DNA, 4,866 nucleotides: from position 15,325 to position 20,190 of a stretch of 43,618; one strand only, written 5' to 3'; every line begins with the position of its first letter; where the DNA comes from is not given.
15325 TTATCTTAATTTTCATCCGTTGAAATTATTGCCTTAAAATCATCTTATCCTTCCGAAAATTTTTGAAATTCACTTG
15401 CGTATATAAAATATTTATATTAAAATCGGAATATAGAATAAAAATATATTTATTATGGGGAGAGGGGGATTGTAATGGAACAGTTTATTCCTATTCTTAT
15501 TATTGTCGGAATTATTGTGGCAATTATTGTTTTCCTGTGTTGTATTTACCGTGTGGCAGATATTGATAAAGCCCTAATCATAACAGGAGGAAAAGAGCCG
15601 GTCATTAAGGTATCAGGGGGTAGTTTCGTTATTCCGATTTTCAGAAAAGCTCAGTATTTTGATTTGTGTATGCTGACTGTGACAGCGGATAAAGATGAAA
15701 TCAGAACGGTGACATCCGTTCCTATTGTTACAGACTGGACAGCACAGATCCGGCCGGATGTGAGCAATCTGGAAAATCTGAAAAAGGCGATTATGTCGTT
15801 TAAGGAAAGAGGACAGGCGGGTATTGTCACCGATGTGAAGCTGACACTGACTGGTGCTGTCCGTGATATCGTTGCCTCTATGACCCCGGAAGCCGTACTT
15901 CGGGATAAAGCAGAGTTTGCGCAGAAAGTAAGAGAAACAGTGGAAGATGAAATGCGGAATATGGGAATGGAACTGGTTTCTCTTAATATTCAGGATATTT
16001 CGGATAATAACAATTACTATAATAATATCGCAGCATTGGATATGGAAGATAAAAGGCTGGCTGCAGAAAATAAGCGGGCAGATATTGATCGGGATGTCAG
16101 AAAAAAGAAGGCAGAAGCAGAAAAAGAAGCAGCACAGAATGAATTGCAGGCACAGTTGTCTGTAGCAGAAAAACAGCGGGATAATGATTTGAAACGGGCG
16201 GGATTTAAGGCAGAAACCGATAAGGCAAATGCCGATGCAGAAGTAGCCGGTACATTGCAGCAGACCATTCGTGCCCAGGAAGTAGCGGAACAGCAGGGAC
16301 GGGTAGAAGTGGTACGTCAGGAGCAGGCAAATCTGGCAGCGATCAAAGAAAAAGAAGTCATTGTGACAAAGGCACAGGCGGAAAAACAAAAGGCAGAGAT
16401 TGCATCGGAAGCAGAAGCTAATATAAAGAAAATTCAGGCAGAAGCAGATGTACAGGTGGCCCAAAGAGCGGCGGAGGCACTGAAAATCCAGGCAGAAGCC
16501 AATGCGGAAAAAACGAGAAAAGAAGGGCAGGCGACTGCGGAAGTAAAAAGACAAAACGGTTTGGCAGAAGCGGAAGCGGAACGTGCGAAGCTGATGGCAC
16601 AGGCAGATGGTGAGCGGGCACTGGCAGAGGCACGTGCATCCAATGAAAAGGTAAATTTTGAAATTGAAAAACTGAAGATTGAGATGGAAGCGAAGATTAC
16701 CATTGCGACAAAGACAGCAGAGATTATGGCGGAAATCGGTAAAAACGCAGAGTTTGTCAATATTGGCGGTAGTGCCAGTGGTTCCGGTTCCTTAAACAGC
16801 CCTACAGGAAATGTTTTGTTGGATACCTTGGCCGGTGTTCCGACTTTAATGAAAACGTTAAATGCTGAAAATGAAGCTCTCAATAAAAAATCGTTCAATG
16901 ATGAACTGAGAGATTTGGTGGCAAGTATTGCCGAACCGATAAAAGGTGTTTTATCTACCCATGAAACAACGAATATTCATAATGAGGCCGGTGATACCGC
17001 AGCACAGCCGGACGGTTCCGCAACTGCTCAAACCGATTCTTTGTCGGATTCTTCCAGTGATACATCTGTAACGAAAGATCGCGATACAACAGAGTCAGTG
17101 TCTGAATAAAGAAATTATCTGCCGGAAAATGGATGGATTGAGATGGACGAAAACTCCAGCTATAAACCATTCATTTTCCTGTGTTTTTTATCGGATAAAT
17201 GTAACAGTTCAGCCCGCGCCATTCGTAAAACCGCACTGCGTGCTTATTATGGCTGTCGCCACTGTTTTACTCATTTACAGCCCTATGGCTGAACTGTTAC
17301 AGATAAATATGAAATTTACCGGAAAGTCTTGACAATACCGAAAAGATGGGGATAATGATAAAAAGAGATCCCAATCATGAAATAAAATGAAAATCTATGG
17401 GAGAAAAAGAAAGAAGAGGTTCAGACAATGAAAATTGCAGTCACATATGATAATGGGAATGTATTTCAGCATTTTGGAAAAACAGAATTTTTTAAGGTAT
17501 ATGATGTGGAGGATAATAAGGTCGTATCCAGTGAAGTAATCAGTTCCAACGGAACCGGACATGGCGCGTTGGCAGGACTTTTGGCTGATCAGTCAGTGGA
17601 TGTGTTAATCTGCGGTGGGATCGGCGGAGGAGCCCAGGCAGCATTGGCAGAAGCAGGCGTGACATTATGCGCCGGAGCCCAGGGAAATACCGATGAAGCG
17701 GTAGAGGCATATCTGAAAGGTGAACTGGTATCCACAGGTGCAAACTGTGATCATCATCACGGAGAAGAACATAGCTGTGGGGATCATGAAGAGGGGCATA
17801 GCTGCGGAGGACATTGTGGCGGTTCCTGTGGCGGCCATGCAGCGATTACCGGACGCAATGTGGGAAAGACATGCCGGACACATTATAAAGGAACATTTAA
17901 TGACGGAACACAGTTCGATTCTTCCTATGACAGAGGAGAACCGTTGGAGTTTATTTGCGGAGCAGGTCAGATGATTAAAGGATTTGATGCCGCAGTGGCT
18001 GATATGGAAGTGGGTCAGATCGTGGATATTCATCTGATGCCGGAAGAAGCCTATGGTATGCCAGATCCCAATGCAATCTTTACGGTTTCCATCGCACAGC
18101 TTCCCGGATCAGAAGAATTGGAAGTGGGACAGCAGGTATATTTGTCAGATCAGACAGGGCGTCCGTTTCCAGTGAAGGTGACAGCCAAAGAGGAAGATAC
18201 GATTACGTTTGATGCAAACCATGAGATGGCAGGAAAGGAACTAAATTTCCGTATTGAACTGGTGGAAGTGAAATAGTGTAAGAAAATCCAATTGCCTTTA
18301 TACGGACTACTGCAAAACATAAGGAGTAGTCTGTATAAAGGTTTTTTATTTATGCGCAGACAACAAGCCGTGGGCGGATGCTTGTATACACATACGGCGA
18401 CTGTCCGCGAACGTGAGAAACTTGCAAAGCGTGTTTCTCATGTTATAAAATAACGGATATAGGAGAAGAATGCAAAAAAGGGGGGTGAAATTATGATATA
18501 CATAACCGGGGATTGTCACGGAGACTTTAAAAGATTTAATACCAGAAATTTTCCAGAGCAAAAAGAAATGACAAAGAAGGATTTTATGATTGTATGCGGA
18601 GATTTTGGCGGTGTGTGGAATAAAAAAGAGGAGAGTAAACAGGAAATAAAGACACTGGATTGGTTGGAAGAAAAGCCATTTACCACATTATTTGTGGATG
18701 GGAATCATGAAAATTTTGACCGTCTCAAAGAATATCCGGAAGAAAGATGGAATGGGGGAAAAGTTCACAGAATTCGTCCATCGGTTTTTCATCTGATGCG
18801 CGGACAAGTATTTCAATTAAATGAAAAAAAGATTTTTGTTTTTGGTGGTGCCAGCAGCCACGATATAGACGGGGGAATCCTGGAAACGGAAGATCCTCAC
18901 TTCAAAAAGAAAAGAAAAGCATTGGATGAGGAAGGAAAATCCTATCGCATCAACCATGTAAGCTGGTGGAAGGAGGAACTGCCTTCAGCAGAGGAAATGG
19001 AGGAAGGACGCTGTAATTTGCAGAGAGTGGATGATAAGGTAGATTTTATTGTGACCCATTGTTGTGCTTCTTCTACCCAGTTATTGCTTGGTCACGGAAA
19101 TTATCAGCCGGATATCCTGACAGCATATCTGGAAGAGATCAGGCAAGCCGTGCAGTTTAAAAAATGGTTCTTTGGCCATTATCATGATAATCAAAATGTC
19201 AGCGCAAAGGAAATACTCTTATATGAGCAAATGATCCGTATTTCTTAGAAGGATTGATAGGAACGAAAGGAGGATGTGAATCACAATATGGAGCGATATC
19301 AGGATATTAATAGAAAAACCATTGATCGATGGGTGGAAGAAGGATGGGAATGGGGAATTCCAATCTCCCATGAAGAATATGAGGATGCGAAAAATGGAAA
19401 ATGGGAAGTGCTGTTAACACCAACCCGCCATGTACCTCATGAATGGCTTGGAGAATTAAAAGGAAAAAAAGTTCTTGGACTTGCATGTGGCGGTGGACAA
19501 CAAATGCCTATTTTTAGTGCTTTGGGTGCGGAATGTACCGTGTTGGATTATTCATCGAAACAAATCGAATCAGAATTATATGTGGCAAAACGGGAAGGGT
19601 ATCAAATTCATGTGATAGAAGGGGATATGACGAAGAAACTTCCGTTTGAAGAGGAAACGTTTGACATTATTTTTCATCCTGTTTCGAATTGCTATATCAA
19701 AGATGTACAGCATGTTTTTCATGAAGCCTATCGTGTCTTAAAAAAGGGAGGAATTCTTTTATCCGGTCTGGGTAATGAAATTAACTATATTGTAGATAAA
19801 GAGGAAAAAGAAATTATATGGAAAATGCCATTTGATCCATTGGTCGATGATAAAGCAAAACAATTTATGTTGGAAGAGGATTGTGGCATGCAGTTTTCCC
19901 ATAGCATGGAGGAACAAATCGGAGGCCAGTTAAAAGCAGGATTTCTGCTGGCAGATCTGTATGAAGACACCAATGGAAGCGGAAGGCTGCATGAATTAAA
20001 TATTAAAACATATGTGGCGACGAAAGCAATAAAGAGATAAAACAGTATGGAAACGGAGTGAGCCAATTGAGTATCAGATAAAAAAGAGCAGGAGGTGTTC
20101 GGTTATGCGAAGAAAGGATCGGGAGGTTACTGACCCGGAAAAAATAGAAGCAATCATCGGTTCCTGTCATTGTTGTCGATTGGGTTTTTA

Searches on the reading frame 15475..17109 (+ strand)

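Call 10: search_protein_families(library=pfam, proteins=[window:15475-17109:+], max_evalue=0.001)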
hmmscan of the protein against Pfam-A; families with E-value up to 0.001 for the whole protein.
window:15475-17109:+ (544 aa): 1 family
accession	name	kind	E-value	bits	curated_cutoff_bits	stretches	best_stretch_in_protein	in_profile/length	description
PF01145.31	Band_7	-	1.6e-17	64.6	23.6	1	33-216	9-175/176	SPFH domain / Band 7 family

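Call 64: search_protein_families(library=padloc, proteins=[window:15475-17109:+], max_evalue=0.001)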
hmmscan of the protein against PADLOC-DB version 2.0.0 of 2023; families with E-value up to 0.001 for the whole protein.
window:15475-17109:+ (544 aa): 0 families

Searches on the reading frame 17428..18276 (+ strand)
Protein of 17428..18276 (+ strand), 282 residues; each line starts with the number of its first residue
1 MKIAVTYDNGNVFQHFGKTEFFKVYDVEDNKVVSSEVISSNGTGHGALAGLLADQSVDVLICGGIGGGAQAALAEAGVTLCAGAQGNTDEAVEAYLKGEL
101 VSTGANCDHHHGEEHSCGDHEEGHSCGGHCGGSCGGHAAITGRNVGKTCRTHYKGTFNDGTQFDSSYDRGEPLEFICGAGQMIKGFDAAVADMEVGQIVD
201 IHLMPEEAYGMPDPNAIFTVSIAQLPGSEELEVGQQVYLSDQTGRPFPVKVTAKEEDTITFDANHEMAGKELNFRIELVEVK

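Call 63: search_protein_families(library=pfam, proteins=[window:17428-18276:+], max_evalue=0.001)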
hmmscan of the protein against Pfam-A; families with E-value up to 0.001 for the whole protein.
window:17428-18276:+ (282 aa): 2 families
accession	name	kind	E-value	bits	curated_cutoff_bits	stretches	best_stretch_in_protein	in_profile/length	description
PF00254.34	FKBP_C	-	2.9e-20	72.8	21.1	1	145-213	7-75/94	FKBP-type peptidyl-prolyl cis-trans isomerase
PF02579.22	Nitro_FeMo-Co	-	2.9e-20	72.8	26.3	1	9-97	2-94/94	Dinitrogenase iron-molybdenum cofactor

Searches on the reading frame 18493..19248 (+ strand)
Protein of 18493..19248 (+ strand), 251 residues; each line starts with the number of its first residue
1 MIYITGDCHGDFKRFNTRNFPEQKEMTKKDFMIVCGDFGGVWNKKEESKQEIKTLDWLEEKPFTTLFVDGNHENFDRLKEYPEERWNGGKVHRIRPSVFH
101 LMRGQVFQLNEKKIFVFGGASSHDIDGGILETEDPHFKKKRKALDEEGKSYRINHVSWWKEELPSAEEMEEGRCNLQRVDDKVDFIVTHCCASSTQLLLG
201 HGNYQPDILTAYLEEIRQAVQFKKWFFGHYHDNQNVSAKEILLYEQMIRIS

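Call 63: search_protein_families(library=pfam, proteins=[window:18493-19248:+], max_evalue=0.001)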
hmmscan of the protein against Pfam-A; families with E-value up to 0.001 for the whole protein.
window:18493-19248:+ (251 aa): 1 family
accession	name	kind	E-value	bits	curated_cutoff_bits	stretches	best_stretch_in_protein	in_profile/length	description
PF00149.33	Metallophos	-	2.7e-10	41.4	21.5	1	2-232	3-190/191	Calcineurin-like phosphoesterase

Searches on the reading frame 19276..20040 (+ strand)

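Call 63: search_protein_families(library=pfam, proteins=[window:19276-20040:+], max_evalue=0.001)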
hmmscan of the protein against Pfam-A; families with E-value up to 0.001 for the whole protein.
window:19276-20040:+ (254 aa): 7 families
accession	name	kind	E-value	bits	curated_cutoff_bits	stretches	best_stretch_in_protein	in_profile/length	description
PF08241.18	Methyltransf_11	-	9.2e-19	68.3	21.2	1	68-162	2-94/95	Methyltransferase domain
PF13649.12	Methyltransf_25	-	3.8e-15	56.8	27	1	66-159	1-97/97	Methyltransferase domain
PF13847.12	Methyltransf_31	-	3e-13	50.1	27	1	62-178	3-127/145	Methyltransferase domain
PF01209.24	Ubie_methyltran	-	3.8e-09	36.7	20.1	1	58-162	43-150/233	ubiE/COQ5 methyltransferase family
PF08242.18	Methyltransf_12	-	1.8e-07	32.2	30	1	69-161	3-98/98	Methyltransferase domain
PF05148.21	Methyltransf_8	-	1.1e-05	25.8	27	1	111-162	106-155/219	Hypothetical methyltransferase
PF13489.12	Methyltransf_23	-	5.3e-05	23.4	27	1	61-162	21-115/164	Methyltransferase domain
